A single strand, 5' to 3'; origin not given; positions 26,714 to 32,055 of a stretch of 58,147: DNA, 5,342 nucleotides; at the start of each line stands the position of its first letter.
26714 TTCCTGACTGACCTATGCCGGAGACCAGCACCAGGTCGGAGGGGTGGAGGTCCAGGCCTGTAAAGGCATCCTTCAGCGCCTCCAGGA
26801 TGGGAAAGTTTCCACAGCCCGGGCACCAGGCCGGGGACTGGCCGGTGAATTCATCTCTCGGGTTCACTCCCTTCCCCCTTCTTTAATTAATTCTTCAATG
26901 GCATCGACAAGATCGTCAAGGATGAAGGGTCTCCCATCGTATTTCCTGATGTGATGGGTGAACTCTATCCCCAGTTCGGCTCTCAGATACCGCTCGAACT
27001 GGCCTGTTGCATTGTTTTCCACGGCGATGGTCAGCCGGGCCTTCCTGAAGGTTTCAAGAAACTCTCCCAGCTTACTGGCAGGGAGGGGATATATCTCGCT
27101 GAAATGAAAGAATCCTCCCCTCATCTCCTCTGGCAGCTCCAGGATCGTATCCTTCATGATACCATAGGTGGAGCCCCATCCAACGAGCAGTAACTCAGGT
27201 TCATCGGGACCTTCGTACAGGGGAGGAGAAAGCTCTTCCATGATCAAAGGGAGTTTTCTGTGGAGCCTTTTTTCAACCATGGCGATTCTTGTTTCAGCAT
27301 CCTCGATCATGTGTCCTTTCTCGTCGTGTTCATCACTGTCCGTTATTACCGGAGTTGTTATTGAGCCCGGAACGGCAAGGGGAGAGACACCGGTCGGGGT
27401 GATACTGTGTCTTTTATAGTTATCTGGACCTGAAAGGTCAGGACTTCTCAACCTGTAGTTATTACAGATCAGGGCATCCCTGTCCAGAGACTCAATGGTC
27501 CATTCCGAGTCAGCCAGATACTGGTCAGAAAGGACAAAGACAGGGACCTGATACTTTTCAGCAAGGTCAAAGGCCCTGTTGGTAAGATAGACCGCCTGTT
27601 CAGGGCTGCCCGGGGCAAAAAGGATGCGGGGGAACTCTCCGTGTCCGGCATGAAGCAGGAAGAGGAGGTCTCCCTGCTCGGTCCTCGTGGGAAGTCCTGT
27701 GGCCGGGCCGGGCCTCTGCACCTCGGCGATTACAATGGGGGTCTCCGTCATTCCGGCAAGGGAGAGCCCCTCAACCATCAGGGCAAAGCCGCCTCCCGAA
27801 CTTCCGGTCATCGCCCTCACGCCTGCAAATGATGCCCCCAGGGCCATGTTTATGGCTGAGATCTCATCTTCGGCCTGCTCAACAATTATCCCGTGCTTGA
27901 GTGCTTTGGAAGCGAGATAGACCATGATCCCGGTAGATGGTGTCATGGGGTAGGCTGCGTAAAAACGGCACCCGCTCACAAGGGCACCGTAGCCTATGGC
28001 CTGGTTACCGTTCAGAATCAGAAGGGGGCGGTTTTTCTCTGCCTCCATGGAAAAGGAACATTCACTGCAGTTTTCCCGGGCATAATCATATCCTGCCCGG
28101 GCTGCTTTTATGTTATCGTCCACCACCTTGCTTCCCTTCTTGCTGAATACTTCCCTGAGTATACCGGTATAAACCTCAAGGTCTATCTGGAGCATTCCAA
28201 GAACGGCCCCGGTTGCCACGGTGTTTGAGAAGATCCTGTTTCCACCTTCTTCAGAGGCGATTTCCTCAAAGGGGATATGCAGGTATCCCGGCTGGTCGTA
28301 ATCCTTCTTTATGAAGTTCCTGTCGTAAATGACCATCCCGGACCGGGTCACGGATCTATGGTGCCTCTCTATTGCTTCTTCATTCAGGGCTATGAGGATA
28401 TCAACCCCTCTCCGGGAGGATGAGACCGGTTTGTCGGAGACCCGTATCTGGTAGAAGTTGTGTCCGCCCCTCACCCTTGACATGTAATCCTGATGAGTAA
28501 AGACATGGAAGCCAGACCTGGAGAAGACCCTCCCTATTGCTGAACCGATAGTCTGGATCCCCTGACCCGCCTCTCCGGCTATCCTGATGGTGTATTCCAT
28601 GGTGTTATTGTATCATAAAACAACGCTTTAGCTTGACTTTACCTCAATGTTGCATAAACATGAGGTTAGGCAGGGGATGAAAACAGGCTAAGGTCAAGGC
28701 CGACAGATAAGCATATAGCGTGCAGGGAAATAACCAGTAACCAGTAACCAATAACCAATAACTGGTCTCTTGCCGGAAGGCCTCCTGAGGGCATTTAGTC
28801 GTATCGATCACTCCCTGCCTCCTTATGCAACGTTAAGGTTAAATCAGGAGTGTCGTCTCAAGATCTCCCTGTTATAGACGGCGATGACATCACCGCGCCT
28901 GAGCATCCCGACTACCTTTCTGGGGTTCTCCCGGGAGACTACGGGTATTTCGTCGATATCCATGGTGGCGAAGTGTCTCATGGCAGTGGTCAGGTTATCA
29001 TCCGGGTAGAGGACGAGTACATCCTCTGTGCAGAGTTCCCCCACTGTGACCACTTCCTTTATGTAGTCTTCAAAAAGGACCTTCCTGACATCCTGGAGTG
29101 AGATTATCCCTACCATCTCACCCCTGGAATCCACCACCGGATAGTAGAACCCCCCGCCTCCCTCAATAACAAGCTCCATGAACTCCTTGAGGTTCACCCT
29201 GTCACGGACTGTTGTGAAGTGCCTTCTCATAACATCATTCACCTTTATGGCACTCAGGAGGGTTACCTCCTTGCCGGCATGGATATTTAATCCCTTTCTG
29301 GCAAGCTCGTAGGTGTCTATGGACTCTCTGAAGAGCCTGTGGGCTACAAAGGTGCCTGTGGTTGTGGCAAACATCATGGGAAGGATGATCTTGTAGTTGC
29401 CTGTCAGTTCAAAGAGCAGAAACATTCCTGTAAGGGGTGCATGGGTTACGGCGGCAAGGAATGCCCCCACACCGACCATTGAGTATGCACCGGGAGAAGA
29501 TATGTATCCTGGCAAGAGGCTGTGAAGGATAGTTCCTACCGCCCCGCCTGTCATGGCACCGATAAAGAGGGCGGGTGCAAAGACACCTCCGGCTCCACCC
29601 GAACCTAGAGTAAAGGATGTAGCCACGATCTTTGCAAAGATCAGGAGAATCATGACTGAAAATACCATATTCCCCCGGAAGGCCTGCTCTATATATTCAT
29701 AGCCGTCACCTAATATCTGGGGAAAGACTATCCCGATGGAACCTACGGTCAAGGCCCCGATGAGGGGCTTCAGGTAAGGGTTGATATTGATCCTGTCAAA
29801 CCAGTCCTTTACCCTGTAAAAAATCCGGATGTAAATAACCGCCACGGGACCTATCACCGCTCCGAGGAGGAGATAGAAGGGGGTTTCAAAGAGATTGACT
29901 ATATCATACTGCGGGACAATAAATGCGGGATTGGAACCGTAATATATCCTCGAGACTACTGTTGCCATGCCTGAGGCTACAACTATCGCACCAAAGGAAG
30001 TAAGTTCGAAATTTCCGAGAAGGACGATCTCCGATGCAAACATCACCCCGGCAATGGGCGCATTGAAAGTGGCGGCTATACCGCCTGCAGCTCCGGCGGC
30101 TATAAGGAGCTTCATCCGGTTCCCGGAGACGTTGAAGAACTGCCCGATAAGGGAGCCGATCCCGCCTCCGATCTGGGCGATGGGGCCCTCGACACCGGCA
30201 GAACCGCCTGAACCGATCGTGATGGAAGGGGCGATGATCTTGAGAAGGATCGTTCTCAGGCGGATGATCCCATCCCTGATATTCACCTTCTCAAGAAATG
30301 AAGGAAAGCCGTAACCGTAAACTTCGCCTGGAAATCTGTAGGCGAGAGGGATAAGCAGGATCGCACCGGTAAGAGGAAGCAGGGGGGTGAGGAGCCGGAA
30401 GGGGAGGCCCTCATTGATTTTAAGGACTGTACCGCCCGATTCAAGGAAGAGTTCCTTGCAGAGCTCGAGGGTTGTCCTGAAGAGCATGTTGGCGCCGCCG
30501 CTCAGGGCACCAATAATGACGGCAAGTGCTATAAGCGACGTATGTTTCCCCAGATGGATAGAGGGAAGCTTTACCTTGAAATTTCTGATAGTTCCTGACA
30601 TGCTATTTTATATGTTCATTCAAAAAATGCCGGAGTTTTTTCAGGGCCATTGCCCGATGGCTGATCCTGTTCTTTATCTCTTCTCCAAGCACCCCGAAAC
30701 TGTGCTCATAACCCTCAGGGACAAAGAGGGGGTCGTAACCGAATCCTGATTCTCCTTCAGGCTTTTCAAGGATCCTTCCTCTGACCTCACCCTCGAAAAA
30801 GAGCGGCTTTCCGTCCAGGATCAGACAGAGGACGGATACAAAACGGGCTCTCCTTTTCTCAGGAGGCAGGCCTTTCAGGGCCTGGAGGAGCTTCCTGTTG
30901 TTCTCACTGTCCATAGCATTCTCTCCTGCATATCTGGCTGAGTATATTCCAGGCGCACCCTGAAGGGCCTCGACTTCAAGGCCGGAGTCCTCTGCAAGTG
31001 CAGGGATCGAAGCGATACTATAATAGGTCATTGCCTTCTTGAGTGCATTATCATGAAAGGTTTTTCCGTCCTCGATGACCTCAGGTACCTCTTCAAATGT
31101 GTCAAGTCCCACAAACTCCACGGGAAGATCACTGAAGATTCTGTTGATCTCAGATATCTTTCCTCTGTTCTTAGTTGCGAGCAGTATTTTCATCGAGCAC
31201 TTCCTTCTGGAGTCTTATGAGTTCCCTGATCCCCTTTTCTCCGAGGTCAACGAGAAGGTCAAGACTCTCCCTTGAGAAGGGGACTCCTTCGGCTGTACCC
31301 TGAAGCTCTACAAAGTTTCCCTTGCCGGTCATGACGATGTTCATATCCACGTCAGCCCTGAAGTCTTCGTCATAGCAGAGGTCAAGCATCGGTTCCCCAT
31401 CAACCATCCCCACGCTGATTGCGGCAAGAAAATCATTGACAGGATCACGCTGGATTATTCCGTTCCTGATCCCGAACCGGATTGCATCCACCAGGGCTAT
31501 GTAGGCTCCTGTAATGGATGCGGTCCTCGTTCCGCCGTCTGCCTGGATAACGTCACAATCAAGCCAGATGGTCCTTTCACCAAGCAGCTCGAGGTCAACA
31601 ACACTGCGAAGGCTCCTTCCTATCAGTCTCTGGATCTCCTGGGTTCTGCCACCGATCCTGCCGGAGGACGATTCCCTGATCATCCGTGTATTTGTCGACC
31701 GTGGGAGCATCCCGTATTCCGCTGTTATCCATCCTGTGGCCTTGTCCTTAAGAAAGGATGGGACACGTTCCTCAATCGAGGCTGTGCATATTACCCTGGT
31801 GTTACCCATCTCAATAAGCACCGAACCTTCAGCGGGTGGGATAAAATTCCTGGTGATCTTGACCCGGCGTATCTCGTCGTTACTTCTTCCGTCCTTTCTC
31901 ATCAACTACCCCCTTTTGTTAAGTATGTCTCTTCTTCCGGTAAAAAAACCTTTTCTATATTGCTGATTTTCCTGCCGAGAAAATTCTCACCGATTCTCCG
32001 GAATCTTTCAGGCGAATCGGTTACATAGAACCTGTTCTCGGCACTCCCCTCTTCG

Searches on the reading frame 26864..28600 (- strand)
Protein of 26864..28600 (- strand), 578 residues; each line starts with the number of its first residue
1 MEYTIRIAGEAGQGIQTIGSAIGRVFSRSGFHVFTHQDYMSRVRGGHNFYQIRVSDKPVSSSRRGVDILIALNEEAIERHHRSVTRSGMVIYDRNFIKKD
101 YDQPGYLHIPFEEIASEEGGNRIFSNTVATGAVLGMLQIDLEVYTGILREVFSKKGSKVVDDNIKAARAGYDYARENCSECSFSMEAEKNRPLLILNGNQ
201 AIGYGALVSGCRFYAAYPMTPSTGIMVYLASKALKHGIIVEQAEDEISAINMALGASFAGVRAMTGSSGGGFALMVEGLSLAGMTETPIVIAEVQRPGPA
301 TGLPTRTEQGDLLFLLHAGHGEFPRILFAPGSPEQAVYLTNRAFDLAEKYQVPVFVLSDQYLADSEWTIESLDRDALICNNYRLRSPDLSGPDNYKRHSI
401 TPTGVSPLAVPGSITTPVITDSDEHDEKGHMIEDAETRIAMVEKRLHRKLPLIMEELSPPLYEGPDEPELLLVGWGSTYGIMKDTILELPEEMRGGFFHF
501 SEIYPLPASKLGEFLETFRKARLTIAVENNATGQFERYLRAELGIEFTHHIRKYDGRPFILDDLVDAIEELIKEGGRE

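Call 39: search_protein_families(library=pfam, proteins=[window:26864-28600:-], max_evalue=0.00001)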
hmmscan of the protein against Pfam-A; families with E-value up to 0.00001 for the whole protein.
window:26864-28600:- (578 aa): 2 families
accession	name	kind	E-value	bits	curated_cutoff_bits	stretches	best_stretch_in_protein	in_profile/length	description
PF01855.24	POR_N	-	3.1e-55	187.9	27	1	205-444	2-231/231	Pyruvate flavodoxin/ferredoxin oxidoreductase, thiamine diP-bdg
PF01558.24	POR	-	3.7e-41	141.6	27.4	1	11-172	1-173/173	Pyruvate ferredoxin/flavodoxin oxidoreductase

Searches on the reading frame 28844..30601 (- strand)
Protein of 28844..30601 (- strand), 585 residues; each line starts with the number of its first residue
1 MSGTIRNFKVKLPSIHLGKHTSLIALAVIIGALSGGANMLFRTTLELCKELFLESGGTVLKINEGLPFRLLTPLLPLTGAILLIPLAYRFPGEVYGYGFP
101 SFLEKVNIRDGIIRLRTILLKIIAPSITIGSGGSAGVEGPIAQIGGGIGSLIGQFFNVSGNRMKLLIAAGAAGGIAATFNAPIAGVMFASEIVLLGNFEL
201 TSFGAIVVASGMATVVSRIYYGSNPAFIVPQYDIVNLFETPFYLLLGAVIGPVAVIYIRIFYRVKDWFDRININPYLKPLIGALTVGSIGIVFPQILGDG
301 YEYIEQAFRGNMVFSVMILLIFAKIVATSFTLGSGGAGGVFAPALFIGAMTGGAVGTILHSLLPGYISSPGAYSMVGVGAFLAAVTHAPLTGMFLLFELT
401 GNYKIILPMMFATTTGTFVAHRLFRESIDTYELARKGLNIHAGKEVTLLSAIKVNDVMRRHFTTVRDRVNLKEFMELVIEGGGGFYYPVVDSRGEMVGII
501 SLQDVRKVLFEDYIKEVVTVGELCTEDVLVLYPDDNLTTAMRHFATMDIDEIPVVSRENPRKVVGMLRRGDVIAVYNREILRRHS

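Call 39: search_protein_families(library=pfam, proteins=[window:28844-30601:-], max_evalue=0.00001)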
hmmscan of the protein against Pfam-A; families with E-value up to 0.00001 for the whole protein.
window:28844-30601:- (585 aa): 2 families
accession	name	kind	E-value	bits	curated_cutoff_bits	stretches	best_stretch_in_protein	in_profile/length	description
PF00654.25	Voltage_CLC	-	9.4e-97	324.7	24.8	1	80-420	2-345/346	Voltage gated chloride channel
PF00571.33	CBS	-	1.7e-18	67.1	24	2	454-510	1-56/57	CBS domain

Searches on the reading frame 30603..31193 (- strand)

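Call 39: search_protein_families(library=pfam, proteins=[window:30603-31193:-], max_evalue=0.00001)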
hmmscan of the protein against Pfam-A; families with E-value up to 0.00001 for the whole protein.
window:30603-31193:- (196 aa): 1 family
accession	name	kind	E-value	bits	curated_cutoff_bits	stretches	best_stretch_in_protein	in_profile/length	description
PF01725.21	Ham1p_like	-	4.4e-64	216.2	22.5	1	3-189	1-185/186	Ham1 family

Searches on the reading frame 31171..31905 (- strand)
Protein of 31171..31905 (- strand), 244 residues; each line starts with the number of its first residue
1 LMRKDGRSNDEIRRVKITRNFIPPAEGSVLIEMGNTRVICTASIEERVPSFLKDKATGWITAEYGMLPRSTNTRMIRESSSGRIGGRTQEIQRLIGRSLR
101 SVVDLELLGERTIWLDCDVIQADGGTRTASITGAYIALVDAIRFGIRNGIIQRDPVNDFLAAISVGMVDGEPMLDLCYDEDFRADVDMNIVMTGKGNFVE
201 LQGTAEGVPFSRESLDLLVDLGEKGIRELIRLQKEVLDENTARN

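Call 39: search_protein_families(library=pfam, proteins=[window:31171-31905:-], max_evalue=0.00001)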
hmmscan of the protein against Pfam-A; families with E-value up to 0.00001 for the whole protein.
window:31171-31905:- (244 aa): 2 families
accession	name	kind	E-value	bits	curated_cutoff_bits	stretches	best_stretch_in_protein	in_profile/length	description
PF01138.27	RNase_PH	-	3.8e-30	105.4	25.5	1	11-141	1-127/130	3' exoribonuclease family, domain 1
PF03725.20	RNase_PH_C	-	1.4e-11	44.6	20.8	1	159-224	2-66/67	3' exoribonuclease family, domain 2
